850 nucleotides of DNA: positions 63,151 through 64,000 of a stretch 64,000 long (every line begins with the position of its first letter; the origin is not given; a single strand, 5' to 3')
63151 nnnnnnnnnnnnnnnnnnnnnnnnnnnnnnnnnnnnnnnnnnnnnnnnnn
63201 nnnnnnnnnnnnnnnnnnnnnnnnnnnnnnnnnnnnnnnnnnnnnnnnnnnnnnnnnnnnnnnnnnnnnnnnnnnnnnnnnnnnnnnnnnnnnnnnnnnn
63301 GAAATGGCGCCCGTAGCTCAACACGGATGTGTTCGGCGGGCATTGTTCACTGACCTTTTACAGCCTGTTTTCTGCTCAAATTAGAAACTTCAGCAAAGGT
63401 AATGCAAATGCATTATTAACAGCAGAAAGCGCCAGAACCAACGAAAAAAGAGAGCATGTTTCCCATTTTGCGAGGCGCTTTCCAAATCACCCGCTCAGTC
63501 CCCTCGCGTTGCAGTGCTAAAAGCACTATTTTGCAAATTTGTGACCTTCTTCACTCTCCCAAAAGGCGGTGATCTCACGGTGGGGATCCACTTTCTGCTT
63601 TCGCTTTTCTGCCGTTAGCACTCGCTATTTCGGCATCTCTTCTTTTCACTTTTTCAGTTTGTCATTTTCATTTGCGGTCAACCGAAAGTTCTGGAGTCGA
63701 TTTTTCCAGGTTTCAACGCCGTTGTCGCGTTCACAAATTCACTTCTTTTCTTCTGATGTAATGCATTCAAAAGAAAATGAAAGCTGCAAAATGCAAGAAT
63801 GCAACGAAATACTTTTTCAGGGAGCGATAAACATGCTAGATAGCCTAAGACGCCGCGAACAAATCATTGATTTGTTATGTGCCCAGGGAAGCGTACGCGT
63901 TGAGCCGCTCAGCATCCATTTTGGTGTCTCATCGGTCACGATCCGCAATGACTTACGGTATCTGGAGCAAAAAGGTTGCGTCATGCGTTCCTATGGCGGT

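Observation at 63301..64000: Non-K-12 junction beyond agaR: 0.5 kb TTTC-repeat region and a second AgaR-like DeoR regulator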

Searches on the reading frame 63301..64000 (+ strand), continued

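Call 67: find_encoding_contigs(protein=P0089, flank=7000, max_places=1)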
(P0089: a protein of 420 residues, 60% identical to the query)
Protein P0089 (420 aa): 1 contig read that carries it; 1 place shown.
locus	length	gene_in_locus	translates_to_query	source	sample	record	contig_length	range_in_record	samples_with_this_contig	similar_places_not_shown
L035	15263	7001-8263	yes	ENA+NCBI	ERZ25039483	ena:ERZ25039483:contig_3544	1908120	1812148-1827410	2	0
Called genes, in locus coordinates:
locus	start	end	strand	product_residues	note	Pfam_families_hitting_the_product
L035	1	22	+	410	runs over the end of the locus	PF00330:Aconitase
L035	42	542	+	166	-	PF00694:Aconitase_C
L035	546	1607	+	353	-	PF00180:Iso_dh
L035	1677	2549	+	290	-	PF22626:LysX_preATP_grasp, PF02655:ATP-grasp_3 (weak), PF02786:CPSase_L_D2, PF08443:RimK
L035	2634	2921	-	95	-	-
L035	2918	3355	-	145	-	PF00583:Acetyltransf_1, PF13673:Acetyltransf_10, PF13508:Acetyltransf_7, PF14542:Acetyltransf_CG (weak)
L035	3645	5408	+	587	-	PF13231:PMT_2 (weak)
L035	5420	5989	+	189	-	PF02870:Methyltransf_1N, PF01035:DNA_binding_1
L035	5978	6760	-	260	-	PF00583:Acetyltransf_1 (faint)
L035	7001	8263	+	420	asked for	PF01408:GFO_IDH_MocA, PF02894:GFO_IDH_MocA_C, PF22725:GFO_IDH_MocA_C3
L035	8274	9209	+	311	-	PF00483:NTP_transferase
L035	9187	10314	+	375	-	PF01636:APH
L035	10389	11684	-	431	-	PF00180:Iso_dh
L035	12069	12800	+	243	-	PF01553:Acyltransferase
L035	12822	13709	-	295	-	PF00296:Bac_luciferase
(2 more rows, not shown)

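Call 68: find_encoding_contigs(protein=P0038, flank=7000, max_places=1)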
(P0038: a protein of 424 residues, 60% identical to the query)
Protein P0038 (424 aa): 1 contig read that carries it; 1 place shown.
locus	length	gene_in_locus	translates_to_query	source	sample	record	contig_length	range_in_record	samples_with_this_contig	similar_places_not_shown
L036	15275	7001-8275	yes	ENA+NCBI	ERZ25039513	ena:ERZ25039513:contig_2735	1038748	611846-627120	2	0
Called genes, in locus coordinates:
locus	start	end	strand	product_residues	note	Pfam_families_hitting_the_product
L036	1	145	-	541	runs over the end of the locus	PF00501:AMP-binding, PF13193:AMP-binding_C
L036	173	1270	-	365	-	PF16822:ALGX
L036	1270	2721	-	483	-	PF03062:MBOAT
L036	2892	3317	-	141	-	PF08327:AHSA1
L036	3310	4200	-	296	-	PF00583:Acetyltransf_1 (faint)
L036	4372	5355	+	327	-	PF13641:Glyco_tranf_2_3 (weak), PF00535:Glycos_transf_2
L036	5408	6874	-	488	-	-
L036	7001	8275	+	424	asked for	PF01408:GFO_IDH_MocA, PF02894:GFO_IDH_MocA_C, PF22725:GFO_IDH_MocA_C3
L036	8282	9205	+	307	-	PF00483:NTP_transferase (weak)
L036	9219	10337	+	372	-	PF01636:APH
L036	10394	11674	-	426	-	PF13487:HD_5, PF01966:HD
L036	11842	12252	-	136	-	PF22636:FlK, PF03061:4HBT (weak)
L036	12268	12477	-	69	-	-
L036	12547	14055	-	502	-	PF02610:AraA_N, PF24856:AraA_central, PF11762:Arabinose_Iso_C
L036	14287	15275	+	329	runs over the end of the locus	PF03881:Fructosamin_kin, PF01636:APH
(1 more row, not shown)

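Call 69: find_homologous_proteins(query=L003:15575-16333:-, max_evalue=1e-40)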
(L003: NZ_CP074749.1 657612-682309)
Query L003:15575-16333:- (252 aa): 560 proteins with E <= 1e-40 among 7355 candidates; the best 120 are listed.
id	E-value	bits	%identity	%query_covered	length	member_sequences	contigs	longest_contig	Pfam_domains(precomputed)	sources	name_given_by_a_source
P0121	3.3e-158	543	97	100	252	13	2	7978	PF04794.18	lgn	-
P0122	1.7e-143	494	88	100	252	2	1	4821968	PF04794.18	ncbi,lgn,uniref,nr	ncbi:chitin disaccharide deacetylase [Escherichia coli]|uniref:chitin disaccharide deacetylase n=1 T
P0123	2.7e-109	382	67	100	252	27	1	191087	PF04794.18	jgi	-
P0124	2.0e-107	376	66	100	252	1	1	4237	PF04794.18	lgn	-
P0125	5.2e-107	375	66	100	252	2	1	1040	PF04794.18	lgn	-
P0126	1.4e-106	374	65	100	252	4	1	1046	PF04794.18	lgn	-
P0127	1.9e-106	373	65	100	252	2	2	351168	PF04794.18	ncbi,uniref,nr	ncbi:chitin disaccharide deacetylase [Superficieibacter electus]|uniref:Chitooligosaccharide deacety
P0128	2.3e-105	370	66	100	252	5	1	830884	PF04794.18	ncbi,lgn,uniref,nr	ncbi:chitin disaccharide deacetylase [Superficieibacter sp.]|uniref:chitin disaccharide deacetylase 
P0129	4.7e-105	369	67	100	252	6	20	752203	PF04794.18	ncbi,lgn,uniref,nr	ncbi:TPA: chitin disaccharide deacetylase [Salmonella enterica]|uniref:Chitooligosaccharide deacetyl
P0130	1.7e-104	367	64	100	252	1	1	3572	PF04794.18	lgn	-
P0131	2.9e-100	353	62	100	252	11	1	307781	PF04794.18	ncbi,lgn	-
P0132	1.3e-96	341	61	100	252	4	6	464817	PF04794.18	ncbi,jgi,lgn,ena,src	-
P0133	8.1e-96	338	61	100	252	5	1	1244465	PF04794.18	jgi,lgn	jgi:hypothetical protein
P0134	1.6e-94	334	61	100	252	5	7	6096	PF04794.18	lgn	-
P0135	6.3e-94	332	61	100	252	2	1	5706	PF04794.18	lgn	-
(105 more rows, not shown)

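Call 70: find_encoding_contigs(protein=P0129, flank=9000, max_places=2)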
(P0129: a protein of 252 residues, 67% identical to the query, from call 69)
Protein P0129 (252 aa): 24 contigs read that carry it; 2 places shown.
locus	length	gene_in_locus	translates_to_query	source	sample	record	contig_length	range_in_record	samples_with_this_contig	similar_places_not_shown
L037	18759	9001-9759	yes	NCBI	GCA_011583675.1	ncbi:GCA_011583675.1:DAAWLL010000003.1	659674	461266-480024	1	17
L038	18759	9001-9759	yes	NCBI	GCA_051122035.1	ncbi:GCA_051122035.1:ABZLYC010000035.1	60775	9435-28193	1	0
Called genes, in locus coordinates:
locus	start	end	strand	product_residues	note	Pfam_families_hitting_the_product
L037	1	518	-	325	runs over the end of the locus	PF00152:tRNA-synt_2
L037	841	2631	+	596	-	PF00890:FAD_binding_2, PF03486:HI0933_like (faint), PF07992:Pyr_redox_2 (faint), PF02910:Succ_DH_flav_C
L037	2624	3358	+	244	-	PF13085:Fer2_3, PF13187:Fer4_9 (faint), PF13183:Fer4_8, PF13237:Fer4_10, PF12838:Fer4_7 (weak), PF13484:Fer4_16 (weak), PF13534:Fer4_17 (weak)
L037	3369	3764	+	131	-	PF02300:Fumarate_red_C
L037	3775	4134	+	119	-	PF02313:Fumarate_red_D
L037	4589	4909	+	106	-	PF02302:PTS_IIB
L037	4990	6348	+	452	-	PF02378:PTS_EIIC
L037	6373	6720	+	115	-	PF02255:PTS_IIA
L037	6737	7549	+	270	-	PF02311:AraC_binding (weak), PF07883:Cupin_2, PF12833:HTH_18, PF00165:HTH_AraC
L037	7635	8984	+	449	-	PF02056:Glyco_hydro_4, PF11975:Glyco_hydro_4C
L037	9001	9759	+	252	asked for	PF04794:YdjC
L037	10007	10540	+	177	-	PF08212:Lipocalin_2, PF00061:Lipocalin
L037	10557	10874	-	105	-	PF00893:Multi_Drug_Res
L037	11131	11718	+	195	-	PF00196:GerE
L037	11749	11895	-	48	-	PF08085:Entericidin (weak)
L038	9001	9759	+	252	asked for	PF04794:YdjC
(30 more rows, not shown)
